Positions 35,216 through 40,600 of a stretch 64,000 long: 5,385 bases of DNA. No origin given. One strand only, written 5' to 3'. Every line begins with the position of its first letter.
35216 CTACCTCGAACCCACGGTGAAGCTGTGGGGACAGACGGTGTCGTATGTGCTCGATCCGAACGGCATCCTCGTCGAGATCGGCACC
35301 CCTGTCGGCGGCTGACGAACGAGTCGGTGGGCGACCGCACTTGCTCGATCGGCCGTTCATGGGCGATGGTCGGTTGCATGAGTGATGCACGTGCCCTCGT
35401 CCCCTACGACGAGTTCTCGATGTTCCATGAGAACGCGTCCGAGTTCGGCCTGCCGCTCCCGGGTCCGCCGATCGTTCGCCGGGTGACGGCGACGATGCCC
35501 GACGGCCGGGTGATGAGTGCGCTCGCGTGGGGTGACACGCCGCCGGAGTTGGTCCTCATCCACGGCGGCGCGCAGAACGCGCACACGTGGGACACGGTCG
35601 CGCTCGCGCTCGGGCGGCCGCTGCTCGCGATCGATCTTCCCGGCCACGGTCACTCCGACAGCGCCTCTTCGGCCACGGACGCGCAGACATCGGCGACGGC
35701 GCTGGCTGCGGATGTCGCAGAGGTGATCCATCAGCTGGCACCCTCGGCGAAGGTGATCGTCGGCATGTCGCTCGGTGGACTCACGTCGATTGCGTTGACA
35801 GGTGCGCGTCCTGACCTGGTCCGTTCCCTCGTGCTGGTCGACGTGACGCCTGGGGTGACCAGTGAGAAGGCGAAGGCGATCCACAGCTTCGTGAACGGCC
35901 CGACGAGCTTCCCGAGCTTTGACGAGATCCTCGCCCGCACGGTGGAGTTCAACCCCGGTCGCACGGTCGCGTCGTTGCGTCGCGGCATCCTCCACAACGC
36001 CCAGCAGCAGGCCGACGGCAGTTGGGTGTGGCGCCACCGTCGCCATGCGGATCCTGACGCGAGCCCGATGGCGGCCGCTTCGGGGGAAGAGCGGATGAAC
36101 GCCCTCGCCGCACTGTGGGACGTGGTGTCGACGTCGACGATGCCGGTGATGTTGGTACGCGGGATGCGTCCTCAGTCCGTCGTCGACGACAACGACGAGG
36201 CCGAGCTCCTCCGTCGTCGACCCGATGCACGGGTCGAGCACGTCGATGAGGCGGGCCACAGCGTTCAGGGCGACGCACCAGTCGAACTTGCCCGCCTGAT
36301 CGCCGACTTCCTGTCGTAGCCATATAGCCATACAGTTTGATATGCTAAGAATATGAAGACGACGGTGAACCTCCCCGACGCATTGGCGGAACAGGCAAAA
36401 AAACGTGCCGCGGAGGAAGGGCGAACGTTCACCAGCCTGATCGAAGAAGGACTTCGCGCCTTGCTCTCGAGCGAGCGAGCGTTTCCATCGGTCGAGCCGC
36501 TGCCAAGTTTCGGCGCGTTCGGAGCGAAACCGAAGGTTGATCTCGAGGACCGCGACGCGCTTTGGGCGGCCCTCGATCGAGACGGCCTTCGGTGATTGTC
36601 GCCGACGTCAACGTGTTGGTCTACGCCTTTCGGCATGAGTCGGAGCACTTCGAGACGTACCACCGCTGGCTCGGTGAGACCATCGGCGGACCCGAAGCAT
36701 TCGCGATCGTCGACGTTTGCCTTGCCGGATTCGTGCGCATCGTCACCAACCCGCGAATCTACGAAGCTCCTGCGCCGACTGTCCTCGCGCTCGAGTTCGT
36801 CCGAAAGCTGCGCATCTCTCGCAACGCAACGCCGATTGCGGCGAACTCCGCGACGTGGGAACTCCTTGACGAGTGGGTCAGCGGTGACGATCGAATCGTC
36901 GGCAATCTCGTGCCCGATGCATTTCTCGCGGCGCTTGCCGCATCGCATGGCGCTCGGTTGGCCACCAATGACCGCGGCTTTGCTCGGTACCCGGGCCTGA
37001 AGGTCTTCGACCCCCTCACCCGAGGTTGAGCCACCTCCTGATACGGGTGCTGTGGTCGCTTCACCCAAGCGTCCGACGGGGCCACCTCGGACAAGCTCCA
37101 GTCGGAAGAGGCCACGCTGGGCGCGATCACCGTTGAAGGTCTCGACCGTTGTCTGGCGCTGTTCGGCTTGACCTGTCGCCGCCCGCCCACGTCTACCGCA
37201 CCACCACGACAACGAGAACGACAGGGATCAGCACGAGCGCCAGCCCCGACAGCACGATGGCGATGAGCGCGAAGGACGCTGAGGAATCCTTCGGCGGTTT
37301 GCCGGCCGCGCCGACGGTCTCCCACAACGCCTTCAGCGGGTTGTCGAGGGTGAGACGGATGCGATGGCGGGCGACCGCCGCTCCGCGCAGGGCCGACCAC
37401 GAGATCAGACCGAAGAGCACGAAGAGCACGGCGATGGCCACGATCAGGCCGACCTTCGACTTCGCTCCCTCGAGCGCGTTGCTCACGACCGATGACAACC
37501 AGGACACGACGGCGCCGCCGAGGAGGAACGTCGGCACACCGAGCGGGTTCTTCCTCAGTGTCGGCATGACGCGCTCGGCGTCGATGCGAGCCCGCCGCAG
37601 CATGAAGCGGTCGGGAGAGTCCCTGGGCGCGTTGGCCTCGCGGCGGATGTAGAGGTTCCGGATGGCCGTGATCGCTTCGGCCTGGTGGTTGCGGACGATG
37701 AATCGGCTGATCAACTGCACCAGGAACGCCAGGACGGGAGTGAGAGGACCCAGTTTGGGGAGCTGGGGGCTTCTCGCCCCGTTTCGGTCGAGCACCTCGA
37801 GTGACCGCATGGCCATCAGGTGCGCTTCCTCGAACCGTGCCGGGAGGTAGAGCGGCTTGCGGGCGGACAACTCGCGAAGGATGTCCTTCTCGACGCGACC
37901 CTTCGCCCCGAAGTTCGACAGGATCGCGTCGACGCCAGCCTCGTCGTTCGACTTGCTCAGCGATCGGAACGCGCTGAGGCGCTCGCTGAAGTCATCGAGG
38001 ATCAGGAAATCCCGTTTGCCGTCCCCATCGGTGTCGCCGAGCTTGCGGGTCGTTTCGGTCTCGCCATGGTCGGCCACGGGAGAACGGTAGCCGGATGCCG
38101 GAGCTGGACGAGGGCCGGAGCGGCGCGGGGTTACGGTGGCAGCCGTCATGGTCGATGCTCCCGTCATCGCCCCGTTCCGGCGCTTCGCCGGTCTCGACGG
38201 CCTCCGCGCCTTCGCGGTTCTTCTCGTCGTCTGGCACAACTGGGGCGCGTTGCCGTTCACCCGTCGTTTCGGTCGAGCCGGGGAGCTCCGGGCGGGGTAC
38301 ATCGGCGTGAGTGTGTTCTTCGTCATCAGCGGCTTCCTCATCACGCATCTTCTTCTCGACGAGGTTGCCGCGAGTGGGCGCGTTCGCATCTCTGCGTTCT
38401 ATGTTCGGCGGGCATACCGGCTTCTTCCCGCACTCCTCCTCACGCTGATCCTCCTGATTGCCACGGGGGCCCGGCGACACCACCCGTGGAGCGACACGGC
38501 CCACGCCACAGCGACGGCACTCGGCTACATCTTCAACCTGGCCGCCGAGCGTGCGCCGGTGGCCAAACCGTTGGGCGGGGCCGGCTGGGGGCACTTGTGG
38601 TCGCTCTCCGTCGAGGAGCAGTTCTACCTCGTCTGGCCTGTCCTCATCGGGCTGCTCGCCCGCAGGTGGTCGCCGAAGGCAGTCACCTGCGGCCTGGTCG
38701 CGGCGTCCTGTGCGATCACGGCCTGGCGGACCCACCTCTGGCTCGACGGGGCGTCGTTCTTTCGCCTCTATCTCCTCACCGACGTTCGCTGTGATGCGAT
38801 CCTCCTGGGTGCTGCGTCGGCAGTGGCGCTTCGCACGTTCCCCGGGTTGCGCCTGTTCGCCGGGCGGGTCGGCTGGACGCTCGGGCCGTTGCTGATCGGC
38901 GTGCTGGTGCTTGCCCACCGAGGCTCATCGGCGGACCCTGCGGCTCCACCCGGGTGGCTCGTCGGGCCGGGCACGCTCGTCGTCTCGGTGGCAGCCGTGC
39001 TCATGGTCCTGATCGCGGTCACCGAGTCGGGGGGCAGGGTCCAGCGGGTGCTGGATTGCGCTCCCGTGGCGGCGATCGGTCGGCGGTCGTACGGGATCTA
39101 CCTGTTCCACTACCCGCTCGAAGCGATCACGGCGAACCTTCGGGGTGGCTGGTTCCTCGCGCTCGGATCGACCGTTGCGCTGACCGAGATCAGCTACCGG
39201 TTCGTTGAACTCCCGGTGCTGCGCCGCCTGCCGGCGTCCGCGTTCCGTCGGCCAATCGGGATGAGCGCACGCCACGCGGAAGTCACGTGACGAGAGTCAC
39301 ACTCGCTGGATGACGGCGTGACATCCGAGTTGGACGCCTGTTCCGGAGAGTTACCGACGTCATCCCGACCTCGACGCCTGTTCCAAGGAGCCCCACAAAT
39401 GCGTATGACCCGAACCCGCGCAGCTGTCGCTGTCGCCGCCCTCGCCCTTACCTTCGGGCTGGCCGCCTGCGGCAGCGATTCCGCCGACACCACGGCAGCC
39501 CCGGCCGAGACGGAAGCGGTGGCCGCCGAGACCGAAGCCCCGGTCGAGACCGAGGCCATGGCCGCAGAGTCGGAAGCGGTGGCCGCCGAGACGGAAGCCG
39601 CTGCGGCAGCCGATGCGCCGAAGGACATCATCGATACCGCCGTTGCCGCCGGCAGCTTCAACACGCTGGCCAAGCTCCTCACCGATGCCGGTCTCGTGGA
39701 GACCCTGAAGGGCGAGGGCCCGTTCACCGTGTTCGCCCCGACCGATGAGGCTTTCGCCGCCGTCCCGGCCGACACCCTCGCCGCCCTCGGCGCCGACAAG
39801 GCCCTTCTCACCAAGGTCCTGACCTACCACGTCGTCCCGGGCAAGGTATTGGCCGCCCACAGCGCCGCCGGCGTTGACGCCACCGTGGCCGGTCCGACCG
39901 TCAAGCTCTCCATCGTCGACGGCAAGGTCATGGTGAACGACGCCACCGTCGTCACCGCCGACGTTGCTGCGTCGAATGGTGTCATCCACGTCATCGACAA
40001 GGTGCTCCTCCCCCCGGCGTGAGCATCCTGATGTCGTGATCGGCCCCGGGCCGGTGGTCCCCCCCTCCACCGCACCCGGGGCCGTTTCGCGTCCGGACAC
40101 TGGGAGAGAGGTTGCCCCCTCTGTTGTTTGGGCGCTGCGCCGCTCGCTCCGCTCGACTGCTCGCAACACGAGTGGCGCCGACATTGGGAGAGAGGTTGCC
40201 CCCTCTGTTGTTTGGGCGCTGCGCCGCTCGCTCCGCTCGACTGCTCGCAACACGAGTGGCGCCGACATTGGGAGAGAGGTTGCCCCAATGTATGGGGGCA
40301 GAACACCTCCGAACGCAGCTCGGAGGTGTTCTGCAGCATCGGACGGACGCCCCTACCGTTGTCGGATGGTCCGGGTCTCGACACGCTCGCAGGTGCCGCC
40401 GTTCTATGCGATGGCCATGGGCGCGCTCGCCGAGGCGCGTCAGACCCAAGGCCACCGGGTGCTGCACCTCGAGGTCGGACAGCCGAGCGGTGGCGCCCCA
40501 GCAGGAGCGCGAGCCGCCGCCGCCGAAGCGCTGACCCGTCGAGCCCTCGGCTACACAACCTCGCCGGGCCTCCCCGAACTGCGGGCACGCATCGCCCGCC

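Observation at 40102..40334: Unrecognised modular intergenic repeat family: locus with a perfect 84-bp tandem unit capped by a double hairpin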

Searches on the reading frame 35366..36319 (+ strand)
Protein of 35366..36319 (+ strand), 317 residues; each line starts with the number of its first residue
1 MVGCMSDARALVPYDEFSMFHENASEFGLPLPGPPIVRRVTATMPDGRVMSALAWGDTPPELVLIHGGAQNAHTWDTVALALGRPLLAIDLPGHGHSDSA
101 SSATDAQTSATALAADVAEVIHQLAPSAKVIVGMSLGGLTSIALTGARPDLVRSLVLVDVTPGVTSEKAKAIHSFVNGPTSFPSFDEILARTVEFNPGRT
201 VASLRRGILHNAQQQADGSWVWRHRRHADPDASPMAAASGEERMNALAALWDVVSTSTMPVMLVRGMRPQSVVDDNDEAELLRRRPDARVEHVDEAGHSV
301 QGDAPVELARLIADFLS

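Call 46: search_protein_families(library=pfam, proteins=[window:35366-36319:+], max_evalue=0.00001)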
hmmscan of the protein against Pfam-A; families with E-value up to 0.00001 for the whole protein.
window:35366-36319:+ (317 aa): 3 families
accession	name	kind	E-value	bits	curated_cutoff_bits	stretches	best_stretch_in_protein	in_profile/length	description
PF00561.26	Abhydrolase_1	-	1.7e-21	77.5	25.8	1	62-305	3-245/245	alpha/beta hydrolase fold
PF12697.13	Abhydrolase_6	-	5.1e-20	73.5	26.3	1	62-310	1-216/217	Alpha/beta hydrolase family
PF12146.15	Hydrolase_4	-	1.3e-09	38.1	27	1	62-303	7-237/239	Serine aminopeptidase, S33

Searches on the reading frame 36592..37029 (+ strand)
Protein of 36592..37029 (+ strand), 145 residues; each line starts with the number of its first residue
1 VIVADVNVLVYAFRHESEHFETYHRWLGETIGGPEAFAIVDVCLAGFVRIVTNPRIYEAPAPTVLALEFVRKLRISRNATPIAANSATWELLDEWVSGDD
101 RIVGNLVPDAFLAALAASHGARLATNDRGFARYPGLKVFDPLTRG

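Call 46: search_protein_families(library=pfam, proteins=[window:36592-37029:+], max_evalue=0.00001)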
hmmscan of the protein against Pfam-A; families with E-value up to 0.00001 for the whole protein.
window:36592-37029:+ (145 aa): 1 family
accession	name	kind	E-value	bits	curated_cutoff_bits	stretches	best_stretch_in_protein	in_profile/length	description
PF01850.27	PIN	-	1.1e-10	42.6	23.6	1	2-135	1-119/120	PIN domain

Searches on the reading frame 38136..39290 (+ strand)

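Call 34: search_protein_families(library=pfam, proteins=[window:38136-39290:+])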
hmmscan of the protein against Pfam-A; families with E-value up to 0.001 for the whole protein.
window:38136-39290:+ (384 aa): 1 family
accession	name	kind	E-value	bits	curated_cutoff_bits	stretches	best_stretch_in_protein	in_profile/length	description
PF01757.29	Acyl_transf_3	-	7.5e-30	104.5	31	1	18-339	2-300/326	Acyltransferase domain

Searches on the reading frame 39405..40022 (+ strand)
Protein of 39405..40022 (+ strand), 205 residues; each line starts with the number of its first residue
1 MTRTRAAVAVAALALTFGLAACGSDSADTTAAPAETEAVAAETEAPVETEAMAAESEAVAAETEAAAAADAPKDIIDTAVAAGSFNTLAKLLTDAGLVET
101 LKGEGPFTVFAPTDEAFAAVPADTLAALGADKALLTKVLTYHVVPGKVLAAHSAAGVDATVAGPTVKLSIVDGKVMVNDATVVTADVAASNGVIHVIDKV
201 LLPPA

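Call 34: search_protein_families(library=pfam, proteins=[window:39405-40022:+])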
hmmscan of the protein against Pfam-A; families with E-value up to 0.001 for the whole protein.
window:39405-40022:+ (205 aa): 1 family
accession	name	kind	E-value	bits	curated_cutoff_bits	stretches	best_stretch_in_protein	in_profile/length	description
PF02469.27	Fasciclin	-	1.3e-37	129.2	22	1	84-203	2-123/123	Fasciclin domain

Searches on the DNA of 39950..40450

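Call 26: search_rna_families(source=window, start=39950, end=40450, threshold=evalue, max_evalue=10)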
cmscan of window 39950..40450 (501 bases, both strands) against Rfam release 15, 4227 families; matches with E-value up to 10: 2.
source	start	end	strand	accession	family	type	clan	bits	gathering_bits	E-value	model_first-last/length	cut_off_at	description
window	40052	40121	-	RF04229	mir-9279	Gene; miRNA;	-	15.4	85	7.3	1-74/74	no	mir-9279 microRNA precursor family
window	40300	40330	-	RF03368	mir-1822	Gene; miRNA;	-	13.8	73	8.4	1-61/61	no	mir-1822 microRNA precursor family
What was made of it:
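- On Any Rfam family: Only two miRNA noise hits appear, at E = 7-8 (call 26).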
